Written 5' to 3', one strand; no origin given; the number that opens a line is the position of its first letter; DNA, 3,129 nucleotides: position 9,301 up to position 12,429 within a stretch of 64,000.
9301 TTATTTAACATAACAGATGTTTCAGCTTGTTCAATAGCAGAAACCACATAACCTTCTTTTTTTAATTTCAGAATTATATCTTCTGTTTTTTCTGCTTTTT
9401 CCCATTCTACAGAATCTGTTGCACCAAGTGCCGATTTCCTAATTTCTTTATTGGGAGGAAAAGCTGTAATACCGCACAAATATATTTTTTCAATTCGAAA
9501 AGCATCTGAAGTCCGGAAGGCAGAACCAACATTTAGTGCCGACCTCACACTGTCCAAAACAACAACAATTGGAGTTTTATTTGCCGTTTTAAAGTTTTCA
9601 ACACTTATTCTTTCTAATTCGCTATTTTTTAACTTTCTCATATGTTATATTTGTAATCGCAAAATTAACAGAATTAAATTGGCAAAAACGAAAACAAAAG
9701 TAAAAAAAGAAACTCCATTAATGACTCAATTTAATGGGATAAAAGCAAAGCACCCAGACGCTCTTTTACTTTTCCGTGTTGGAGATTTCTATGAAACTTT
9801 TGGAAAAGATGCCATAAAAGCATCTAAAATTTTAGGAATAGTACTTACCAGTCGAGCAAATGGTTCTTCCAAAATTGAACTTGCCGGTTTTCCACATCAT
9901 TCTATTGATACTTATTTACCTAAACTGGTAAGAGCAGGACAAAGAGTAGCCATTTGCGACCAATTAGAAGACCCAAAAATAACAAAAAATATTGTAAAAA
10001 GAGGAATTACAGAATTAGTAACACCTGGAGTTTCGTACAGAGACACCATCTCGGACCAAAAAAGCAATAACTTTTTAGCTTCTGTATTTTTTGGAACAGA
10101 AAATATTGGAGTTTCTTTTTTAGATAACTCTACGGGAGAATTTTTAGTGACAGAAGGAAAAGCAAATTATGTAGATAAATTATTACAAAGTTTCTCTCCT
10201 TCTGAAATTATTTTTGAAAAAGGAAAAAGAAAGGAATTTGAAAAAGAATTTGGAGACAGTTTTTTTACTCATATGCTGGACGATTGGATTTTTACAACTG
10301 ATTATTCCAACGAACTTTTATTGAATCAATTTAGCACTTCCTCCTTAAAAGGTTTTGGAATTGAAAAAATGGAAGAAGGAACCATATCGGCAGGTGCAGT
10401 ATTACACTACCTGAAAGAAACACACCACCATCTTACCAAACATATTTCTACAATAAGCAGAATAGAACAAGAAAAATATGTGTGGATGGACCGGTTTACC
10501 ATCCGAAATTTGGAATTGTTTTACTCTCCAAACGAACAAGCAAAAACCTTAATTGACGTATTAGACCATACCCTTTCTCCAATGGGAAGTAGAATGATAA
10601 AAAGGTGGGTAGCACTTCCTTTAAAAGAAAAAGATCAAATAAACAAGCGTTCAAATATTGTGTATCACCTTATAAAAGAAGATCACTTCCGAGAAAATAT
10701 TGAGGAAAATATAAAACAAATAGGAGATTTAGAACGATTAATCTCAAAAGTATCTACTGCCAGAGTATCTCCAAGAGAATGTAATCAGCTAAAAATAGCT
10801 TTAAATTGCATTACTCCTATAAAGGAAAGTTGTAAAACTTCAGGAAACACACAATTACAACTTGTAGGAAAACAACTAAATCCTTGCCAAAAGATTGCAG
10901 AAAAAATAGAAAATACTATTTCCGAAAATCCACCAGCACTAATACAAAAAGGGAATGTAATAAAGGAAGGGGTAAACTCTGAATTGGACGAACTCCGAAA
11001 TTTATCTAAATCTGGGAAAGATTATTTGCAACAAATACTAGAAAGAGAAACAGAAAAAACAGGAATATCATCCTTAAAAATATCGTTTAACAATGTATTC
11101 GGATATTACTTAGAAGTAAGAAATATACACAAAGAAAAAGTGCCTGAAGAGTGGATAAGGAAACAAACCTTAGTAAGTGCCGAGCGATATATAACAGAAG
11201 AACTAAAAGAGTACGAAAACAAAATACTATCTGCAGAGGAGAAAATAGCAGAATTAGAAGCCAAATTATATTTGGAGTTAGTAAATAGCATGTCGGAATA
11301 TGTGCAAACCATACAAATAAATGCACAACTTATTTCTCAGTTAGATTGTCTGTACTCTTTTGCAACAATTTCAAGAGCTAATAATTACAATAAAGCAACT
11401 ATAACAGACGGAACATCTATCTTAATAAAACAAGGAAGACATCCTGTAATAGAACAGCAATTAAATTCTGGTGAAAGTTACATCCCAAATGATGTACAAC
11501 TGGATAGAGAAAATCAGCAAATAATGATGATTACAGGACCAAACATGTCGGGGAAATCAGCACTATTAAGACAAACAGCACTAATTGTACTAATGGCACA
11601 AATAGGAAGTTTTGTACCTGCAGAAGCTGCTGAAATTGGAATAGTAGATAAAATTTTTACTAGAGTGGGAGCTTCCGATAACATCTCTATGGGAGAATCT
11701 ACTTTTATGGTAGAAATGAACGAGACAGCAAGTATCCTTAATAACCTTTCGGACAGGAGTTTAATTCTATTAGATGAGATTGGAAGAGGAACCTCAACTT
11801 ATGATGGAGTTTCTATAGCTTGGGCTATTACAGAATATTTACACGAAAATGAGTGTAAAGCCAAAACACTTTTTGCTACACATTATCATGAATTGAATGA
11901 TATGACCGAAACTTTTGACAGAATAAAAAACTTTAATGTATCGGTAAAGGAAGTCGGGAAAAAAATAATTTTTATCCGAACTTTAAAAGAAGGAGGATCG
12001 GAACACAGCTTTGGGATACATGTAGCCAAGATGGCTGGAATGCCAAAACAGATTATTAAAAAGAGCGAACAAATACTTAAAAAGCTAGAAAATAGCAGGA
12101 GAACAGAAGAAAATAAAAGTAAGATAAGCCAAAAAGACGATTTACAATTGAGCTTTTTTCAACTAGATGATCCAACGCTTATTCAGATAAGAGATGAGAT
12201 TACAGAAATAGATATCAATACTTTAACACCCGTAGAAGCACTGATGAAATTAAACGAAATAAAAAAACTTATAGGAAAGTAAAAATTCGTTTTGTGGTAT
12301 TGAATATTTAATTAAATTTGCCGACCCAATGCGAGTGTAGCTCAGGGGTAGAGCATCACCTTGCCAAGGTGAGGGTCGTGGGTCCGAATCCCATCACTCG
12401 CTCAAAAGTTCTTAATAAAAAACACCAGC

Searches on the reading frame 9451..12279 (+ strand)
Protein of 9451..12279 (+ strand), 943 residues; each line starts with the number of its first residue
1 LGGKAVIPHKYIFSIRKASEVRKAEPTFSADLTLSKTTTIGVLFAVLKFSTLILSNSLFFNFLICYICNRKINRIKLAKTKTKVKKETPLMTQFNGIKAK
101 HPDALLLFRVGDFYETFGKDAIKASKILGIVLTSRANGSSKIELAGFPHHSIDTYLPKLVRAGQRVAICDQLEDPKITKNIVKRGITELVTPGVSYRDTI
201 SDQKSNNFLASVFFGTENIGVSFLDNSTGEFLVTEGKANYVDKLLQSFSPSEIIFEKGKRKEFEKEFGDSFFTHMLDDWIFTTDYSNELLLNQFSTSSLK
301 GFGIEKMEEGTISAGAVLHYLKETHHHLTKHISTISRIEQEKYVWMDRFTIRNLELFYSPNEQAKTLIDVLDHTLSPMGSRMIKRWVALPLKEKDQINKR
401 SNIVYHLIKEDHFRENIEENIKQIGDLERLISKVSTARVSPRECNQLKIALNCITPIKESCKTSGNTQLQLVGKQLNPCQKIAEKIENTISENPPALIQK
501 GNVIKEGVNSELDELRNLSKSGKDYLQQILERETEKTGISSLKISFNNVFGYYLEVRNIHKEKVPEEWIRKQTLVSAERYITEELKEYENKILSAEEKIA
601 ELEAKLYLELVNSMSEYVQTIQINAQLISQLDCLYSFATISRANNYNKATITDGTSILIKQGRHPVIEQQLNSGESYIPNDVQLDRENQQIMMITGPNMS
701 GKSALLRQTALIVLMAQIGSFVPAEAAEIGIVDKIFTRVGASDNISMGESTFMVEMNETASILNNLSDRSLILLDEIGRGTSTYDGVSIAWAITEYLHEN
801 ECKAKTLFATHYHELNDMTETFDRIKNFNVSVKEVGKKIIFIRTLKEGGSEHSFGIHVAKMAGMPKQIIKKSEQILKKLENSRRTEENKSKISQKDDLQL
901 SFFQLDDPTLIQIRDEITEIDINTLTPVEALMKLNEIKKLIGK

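Call 72: search_protein_families(library=pfam, max_evalue=0.001, proteins=[window:9451-12279:+])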
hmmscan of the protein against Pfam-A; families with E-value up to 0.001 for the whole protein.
window:9451-12279:+ (943 aa): 5 families
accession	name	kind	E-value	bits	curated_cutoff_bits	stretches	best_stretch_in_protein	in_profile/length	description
PF00488.27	MutS_V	-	2.3e-83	279.2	30.2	1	692-880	1-188/188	MutS domain V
PF05192.23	MutS_III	-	6.8e-43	147.7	34.1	1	350-638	2-194/194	MutS domain III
PF01624.25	MutS_I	-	1.7e-37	128.5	20.6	1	88-195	1-109/113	MutS domain I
PF05190.23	MutS_IV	-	5.1e-27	94.4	22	1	507-598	1-92/92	MutS family domain IV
PF05188.22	MutS_II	-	5.9e-19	69.2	25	1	207-332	1-132/133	MutS domain II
